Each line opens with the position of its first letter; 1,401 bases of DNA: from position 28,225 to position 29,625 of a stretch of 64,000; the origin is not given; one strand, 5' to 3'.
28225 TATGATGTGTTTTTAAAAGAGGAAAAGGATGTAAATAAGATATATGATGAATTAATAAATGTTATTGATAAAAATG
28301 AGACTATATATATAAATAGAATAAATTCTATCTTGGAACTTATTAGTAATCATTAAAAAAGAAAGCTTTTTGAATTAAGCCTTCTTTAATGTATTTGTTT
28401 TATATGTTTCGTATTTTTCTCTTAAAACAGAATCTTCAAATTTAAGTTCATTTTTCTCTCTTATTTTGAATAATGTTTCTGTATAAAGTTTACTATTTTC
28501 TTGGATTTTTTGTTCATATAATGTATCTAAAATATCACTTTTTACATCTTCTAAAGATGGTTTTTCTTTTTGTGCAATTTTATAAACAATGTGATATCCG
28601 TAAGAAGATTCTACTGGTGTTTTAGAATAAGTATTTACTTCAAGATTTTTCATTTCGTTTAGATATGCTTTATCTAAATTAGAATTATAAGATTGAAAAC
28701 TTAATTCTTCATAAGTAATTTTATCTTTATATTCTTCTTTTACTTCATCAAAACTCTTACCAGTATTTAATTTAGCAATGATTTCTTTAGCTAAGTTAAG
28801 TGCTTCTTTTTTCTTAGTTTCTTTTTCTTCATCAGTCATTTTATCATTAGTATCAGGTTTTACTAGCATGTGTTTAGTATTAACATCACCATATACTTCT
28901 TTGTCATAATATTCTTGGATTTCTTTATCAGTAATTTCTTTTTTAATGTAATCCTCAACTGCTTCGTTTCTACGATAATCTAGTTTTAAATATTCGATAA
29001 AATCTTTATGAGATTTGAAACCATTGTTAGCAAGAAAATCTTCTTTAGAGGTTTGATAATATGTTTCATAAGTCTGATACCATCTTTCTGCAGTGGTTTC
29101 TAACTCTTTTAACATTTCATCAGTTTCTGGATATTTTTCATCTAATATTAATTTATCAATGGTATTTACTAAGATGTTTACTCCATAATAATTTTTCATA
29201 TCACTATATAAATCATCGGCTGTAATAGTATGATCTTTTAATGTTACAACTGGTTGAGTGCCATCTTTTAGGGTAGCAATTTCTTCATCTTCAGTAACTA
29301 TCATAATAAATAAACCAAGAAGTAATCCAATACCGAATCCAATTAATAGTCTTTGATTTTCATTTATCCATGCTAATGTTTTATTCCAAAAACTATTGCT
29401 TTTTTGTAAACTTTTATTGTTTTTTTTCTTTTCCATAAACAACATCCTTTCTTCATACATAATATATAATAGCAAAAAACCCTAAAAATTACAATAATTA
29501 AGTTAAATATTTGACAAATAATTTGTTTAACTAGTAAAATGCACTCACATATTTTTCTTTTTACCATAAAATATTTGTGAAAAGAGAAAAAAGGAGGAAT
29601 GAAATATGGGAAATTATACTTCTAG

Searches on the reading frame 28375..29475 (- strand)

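Call 34: search_protein_families(library=pfam, proteins=[window:28375-29475:-], max_evalue=0.001)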
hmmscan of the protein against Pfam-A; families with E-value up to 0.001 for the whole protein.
window:28375-29475:- (366 aa): 3 families
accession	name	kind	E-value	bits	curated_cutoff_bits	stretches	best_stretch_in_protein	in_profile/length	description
PF13145.12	Rotamase_2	-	7.3e-09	36.9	27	1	181-312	1-120/121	PPIC-type PPIASE domain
PF13616.12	Rotamase_3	-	4.6e-08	34.1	22.5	1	190-298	7-111/116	PPIC-type PPIASE domain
PF00639.27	Rotamase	-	1.5e-07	32.8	21.7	1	202-299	1-95/97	PPIC-type PPIASE domain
